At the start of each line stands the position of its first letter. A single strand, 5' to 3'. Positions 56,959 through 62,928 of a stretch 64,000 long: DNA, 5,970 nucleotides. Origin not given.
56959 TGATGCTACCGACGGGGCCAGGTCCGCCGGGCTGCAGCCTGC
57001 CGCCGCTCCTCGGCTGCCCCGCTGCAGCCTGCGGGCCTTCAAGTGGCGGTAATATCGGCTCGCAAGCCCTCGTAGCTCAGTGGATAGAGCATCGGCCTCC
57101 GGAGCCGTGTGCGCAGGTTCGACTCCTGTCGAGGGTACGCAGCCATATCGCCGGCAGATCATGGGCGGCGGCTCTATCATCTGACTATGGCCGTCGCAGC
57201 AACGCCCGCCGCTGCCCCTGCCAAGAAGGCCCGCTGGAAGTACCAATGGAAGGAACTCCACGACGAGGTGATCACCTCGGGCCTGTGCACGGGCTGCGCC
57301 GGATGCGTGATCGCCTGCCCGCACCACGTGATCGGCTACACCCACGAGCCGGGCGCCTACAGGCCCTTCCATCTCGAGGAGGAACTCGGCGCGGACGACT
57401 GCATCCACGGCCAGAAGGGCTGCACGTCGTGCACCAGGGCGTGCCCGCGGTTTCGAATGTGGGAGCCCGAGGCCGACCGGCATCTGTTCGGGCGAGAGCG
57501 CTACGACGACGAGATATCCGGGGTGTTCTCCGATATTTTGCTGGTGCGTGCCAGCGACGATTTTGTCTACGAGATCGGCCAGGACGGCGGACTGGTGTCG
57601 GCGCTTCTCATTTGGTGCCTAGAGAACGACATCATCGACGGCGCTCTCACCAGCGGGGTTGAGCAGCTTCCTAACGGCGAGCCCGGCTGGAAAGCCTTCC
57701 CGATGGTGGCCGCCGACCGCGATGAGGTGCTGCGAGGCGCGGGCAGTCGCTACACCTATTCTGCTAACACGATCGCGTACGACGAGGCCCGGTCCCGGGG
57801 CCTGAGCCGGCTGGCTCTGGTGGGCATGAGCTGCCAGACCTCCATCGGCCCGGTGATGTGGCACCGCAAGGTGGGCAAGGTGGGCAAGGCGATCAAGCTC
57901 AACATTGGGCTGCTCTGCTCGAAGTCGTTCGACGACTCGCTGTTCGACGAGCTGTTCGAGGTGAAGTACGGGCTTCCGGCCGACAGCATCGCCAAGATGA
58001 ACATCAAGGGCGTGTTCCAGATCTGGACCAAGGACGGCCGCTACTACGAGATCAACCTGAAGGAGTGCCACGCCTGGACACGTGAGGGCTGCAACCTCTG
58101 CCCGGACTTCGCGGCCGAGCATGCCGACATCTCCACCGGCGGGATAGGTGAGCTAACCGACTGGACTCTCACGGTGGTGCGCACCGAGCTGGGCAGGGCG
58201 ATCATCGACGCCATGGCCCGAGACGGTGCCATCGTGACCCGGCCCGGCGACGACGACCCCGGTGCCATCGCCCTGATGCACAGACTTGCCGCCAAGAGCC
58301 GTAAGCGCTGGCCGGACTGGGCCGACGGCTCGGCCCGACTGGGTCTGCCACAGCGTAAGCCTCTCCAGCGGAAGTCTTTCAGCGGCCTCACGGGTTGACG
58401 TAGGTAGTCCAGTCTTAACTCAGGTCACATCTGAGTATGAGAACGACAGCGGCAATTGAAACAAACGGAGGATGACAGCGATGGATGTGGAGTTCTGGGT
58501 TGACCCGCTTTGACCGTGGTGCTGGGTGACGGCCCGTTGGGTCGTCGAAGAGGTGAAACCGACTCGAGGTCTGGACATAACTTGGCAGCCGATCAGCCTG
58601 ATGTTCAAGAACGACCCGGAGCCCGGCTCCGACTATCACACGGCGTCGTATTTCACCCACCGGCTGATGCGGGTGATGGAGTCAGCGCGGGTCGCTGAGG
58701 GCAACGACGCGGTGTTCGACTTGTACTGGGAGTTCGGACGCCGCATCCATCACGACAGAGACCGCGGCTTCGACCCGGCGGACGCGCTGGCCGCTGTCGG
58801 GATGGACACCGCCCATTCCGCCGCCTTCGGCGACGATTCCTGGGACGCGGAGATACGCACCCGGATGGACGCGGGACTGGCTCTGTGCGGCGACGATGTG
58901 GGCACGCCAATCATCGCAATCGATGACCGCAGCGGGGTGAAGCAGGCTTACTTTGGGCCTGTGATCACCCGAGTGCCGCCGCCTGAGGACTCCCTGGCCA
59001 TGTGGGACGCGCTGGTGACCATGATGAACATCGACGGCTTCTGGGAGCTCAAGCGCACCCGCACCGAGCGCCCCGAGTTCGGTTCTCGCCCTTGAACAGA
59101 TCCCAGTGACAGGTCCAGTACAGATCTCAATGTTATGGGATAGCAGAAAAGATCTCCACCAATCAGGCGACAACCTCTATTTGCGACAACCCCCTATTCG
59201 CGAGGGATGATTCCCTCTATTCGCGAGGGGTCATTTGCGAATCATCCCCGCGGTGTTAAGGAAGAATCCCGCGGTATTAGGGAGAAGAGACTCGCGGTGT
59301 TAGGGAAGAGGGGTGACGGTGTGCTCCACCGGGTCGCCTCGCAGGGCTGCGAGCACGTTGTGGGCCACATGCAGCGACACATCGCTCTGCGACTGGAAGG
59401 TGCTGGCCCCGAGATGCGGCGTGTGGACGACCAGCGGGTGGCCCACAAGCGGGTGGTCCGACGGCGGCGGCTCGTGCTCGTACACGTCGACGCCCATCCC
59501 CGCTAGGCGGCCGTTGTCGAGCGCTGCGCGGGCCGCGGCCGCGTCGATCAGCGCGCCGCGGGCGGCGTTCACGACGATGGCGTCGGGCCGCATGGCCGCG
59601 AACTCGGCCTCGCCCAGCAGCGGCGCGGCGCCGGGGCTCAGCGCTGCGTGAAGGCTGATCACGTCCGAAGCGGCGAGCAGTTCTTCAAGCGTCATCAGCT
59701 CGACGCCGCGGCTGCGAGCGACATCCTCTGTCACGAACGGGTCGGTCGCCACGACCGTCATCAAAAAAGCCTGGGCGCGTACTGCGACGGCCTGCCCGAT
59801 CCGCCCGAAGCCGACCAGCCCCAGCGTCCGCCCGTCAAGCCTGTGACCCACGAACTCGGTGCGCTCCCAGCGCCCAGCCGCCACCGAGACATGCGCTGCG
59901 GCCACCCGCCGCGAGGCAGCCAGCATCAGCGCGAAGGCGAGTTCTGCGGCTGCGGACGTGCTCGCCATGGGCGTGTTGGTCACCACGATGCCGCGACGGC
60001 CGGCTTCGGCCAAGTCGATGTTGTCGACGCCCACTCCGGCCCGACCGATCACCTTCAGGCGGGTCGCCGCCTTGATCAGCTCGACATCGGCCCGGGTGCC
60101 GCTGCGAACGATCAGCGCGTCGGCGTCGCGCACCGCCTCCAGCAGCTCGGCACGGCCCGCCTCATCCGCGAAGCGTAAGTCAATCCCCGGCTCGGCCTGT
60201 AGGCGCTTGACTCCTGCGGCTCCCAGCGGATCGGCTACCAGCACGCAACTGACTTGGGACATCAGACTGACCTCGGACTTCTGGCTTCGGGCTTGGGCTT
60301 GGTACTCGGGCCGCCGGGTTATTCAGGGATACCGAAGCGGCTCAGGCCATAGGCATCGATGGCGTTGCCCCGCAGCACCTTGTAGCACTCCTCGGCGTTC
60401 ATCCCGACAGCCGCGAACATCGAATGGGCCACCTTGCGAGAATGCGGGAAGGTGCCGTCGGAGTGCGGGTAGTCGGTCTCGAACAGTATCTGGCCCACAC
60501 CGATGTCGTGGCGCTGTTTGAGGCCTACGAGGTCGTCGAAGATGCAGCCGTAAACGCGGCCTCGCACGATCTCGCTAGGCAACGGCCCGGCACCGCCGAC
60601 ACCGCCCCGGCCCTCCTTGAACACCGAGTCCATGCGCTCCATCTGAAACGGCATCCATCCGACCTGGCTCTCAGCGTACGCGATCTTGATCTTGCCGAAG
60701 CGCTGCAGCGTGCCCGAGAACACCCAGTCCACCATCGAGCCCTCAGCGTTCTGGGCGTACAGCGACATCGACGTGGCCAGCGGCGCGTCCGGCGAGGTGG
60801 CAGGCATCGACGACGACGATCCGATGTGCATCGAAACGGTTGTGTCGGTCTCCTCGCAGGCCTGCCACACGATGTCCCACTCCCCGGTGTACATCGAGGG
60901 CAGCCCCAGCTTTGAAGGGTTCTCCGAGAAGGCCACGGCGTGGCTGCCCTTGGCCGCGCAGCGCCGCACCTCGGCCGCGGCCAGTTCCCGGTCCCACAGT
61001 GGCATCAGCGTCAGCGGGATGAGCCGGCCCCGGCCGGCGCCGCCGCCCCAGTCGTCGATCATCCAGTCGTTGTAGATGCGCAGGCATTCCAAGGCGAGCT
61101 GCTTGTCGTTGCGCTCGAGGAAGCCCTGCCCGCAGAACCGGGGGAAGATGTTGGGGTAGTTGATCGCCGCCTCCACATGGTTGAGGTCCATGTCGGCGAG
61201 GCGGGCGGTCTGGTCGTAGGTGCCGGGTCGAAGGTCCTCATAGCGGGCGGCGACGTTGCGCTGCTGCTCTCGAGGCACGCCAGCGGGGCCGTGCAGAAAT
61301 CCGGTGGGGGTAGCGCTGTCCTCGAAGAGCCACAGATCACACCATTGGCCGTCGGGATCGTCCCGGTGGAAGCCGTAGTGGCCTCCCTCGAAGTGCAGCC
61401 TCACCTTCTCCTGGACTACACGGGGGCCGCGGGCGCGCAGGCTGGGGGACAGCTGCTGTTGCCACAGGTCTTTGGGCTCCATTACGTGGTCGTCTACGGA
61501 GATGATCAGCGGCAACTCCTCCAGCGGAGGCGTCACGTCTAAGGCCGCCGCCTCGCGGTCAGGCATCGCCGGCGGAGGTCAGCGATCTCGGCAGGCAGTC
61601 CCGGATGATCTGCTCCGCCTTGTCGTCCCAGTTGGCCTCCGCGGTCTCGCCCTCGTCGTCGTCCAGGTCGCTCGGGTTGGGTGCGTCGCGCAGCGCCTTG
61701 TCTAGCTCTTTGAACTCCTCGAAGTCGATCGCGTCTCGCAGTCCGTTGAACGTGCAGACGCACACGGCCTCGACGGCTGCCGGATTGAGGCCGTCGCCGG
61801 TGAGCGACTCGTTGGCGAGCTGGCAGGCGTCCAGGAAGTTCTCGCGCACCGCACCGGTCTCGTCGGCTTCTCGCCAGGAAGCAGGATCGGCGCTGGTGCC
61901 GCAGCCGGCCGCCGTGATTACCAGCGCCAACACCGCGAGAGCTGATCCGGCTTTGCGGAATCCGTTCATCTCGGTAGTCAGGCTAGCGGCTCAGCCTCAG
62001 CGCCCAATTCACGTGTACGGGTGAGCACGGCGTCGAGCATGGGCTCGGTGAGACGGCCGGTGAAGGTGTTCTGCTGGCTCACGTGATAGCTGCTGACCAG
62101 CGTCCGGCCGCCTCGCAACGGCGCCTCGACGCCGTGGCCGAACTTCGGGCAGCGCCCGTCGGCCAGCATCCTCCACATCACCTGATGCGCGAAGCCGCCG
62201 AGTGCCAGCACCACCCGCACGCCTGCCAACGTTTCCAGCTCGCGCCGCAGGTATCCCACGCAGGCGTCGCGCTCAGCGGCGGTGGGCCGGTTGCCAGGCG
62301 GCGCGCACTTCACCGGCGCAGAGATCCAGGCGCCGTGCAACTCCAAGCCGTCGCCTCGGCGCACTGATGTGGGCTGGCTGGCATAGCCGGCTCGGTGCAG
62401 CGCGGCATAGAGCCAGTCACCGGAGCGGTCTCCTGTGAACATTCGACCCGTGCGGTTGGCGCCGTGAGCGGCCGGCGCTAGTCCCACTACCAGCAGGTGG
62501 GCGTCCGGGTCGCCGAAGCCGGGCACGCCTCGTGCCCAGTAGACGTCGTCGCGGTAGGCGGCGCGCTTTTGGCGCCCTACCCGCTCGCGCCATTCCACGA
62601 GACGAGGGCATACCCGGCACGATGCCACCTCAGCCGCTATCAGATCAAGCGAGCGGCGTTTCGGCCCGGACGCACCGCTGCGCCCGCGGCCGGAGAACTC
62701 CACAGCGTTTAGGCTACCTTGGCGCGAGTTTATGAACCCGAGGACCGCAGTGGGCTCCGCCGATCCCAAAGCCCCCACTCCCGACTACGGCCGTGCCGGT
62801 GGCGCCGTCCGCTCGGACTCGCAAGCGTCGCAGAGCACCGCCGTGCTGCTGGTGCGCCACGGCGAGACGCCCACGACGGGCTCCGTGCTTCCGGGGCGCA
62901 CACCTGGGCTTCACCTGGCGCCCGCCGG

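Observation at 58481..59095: In-frame TGA replaces the nucleophilic Cys of CPWC in an Rv2466c/DsbA-like reductase: candidate UxxC selenoprotein in an actinobacterial-type genome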

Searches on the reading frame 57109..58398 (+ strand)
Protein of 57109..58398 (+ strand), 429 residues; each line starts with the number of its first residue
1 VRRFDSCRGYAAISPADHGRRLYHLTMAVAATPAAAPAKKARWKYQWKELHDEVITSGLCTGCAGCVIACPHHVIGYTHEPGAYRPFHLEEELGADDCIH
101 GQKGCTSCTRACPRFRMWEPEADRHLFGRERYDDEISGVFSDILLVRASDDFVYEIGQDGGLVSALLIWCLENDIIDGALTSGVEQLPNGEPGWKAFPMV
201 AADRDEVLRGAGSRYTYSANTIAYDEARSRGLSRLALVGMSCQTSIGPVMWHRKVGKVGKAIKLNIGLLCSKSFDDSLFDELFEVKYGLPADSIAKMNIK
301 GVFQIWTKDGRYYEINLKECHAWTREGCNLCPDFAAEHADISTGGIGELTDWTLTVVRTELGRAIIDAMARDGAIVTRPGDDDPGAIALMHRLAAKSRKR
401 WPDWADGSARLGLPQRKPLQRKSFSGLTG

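Call 30: search_protein_families(library=ncbifam, proteins=[window:57109-58398:+], max_evalue=0.001)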
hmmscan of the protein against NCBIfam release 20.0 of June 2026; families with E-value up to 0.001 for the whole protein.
window:57109-58398:+ (429 aa): 7 families
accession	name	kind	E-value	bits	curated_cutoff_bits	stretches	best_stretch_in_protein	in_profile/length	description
NF006807.0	PRK09325.1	subfamily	3.1e-58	197.1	269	1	137-403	4-269/283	coenzyme F420-reducing hydrogenase subunit beta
TIGR03289.1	frhB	equivalog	4.1e-50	170.4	331.5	1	138-399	2-262/275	coenzyme F420 hydrogenase subunit beta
NF040616.1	F420_dehyd_FpoF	exception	2.4e-33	115.5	475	1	53-395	6-315/337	F420H2 dehydrogenase subunit FpoF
NF006808.0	PRK09326.1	equivalog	2.2e-30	105.7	444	1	53-395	7-316/341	F420H2 dehydrogenase subunit F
TIGR03294.1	FrhG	equivalog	0.00011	22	245.5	1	49-118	165-221/228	coenzyme F420 hydrogenase subunit gamma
NF045790.1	OxalOxreddelta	equivalog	0.00048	19.4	230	1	36-114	239-303/316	oxalate oxidoreductase subunit delta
NF045715.1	sulf_resp_HmcB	equivalog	0.00054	19.1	420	1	57-115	136-191/307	sulfate respiration complex iron-sulfur protein HmcB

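Call 75: search_protein_families(library=pfam, proteins=[window:57187-58398:+])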
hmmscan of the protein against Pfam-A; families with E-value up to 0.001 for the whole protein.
window:57187-58398:+ (403 aa): 6 families
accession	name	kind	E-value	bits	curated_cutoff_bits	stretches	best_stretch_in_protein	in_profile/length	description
PF04432.18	FrhB_FdhB_C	-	7.8e-29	100.9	23.3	1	207-355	2-148/150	Coenzyme F420 hydrogenase/dehydrogenase, beta subunit C terminus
PF04422.18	FrhB_FdhB_N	-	3.4e-17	62.8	22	1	119-194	3-73/78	Coenzyme F420 hydrogenase/dehydrogenase, beta subunit N-term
PF13237.11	Fer4_10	-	8.5e-06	26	25.5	1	29-87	4-53/53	4Fe-4S dicluster domain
PF12838.12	Fer4_7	-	1.2e-05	26.1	27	1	34-87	2-49/52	4Fe-4S dicluster domain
PF13187.11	Fer4_9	-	5.7e-05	23.5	27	1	34-88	2-49/52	4Fe-4S dicluster domain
PF12837.12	Fer4_6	-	0.00059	20.1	25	1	31-49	6-24/24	4Fe-4S binding domain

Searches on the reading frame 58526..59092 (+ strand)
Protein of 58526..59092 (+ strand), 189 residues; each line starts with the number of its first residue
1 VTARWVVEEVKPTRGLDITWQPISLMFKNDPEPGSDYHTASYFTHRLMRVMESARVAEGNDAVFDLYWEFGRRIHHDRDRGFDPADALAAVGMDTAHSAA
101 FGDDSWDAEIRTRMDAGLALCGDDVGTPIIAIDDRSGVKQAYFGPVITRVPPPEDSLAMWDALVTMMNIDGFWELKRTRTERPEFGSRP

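Call 81: find_encoding_contigs(protein=window:58526-59092:+, flank=10000, max_places=3)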
Protein seq(189 aa) (189 aa): no gene with exactly this product is on record in the collection.

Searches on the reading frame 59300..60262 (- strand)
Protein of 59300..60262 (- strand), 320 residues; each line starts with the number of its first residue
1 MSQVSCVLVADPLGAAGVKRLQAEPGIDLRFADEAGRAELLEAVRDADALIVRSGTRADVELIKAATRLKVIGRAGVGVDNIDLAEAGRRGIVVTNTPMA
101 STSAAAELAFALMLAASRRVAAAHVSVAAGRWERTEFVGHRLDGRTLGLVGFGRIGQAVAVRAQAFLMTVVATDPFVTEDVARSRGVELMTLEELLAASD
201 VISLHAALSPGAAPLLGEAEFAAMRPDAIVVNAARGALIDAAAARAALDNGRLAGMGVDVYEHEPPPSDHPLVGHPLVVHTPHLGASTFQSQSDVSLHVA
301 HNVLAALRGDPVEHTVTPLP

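Call 30: search_protein_families(library=ncbifam, proteins=[window:59300-60262:-], max_evalue=0.001)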
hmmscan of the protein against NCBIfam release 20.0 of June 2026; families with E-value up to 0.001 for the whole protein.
window:59300-60262:- (320 aa): 23 families
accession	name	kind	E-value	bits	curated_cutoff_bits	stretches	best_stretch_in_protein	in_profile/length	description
TIGR01327.1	PGDH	equivalog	1.1e-109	367.6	454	1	7-316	2-310/525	phosphoglycerate dehydrogenase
NF009714.1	PRK13243.1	equivalog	1.9e-72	244.4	455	1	17-310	15-316/332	glyoxylate reductase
NF008759.0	PRK11790.1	equivalog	1.8e-58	198.2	404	1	17-304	24-314/410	phosphoglycerate dehydrogenase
NF005069.0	PRK06487.1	equivalog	6.5e-54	183.1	448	1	29-313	31-317/320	2-hydroxyacid dehydrogenase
NF011938.0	PRK15409.1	equivalog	1.4e-47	162.3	492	1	38-318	37-320/324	glyoxylate/hydroxypyruvate reductase GhrB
NF005750.0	PRK07574.1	equivalog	2e-41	142.4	329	1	43-296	87-346/386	NAD-dependent formate dehydrogenase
NF006263.0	PRK08410.1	equivalog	3.1e-39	135.2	389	1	7-307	5-307/311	D-2-hydroxyacid dehydrogenase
NF041369.1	Dhydh_Halo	equivalog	1.7e-36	126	400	1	77-314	64-302/305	D-2-hydroxyacid dehydrogenase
NF005387.0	PRK06932.1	equivalog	2.2e-33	115.6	492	1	37-298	35-298/314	2-hydroxyacid dehydrogenase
NF001309.0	PRK00257.1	equivalog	4.4e-33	114.8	434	1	41-285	32-256/379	4-phosphoerythronate dehydrogenase PdxB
NF000492.1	vanH_gen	exception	1.6e-30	106.3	540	1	67-264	65-255/312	D-lactate dehydrogenase VanH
NF006374.0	PRK08605.1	subfamily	2.2e-26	92.7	356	1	69-265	70-267/332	D-lactate dehydrogenase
NF000371.1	vanH_Agroup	exception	2.9e-24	85.8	700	1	62-264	65-260/322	VanH-A/VanH-Pt family D-lactate dehydrogenase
NF000128.1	vanH-Sc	exception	8.1e-24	84.3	650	1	70-264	88-275/337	D-lactate dehydrogenase VanH-Sc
NF000004.1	vanH-D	exception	4.4e-23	81.9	550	1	67-264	71-261/323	D-lactate dehydrogenase VanH-D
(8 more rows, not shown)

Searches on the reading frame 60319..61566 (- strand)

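Call 30: search_protein_families(library=ncbifam, proteins=[window:60319-61566:-], max_evalue=0.001)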
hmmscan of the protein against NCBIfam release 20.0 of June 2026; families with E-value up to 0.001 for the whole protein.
window:60319-61566:- (415 aa): 0 families

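Call 75: search_protein_families(library=pfam, proteins=[window:60319-61566:-])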
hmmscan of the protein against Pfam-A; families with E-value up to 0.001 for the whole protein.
window:60319-61566:- (415 aa): 1 family
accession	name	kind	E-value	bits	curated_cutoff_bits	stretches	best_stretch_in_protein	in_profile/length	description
PF04909.20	Amidohydro_2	-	5.1e-17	63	26.4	1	154-408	55-289/289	Amidohydrolase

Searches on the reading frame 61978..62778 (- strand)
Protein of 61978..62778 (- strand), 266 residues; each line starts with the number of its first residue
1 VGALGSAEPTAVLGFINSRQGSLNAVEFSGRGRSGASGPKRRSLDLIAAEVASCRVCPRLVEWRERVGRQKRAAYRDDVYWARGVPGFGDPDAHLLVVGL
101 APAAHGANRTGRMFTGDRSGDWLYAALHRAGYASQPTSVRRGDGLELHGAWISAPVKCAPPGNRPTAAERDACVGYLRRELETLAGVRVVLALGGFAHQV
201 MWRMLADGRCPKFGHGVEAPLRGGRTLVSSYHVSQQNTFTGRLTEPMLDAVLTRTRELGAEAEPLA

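Call 30: search_protein_families(library=ncbifam, proteins=[window:61978-62778:-], max_evalue=0.001)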
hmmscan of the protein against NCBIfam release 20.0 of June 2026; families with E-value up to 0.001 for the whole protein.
window:61978-62778:- (266 aa): 3 families
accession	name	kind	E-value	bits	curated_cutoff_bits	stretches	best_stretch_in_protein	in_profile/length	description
NF040953.1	Arch_udg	equivalog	3.3e-12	46.3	250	1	83-204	22-129/184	type-4 uracil-DNA glycosylase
TIGR00758.1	UDG_fam4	subfamily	5.5e-12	45.7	125.3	1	83-203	12-117/173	uracil-DNA glycosylase, family 4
TIGR03914.1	UDG_fam_dom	hypoth_equivalog_domain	4e-05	23.3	189.95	0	82-133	65-114/231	UdgX family uracil-DNA binding protein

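Call 75: search_protein_families(library=pfam, proteins=[window:61978-62778:-])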
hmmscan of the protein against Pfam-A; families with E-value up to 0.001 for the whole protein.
window:61978-62778:- (266 aa): 1 family
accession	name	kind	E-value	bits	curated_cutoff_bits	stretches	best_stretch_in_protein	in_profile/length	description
PF03167.25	UDG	-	1e-23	84.4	24.3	1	86-251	1-136/141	Uracil DNA glycosylase superfamily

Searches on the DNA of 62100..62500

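Call 10: search_rna_families(source=window, start=62100, end=62500, threshold=evalue, max_evalue=10, show_alignments=2)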
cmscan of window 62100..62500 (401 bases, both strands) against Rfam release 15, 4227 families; matches with E-value up to 10: 1.
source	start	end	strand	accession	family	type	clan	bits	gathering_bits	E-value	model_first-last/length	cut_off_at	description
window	62346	62414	+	RF03917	mir-4449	Gene; miRNA;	-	16.4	71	6.7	1-69/69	no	mir-4449 microRNA precursor family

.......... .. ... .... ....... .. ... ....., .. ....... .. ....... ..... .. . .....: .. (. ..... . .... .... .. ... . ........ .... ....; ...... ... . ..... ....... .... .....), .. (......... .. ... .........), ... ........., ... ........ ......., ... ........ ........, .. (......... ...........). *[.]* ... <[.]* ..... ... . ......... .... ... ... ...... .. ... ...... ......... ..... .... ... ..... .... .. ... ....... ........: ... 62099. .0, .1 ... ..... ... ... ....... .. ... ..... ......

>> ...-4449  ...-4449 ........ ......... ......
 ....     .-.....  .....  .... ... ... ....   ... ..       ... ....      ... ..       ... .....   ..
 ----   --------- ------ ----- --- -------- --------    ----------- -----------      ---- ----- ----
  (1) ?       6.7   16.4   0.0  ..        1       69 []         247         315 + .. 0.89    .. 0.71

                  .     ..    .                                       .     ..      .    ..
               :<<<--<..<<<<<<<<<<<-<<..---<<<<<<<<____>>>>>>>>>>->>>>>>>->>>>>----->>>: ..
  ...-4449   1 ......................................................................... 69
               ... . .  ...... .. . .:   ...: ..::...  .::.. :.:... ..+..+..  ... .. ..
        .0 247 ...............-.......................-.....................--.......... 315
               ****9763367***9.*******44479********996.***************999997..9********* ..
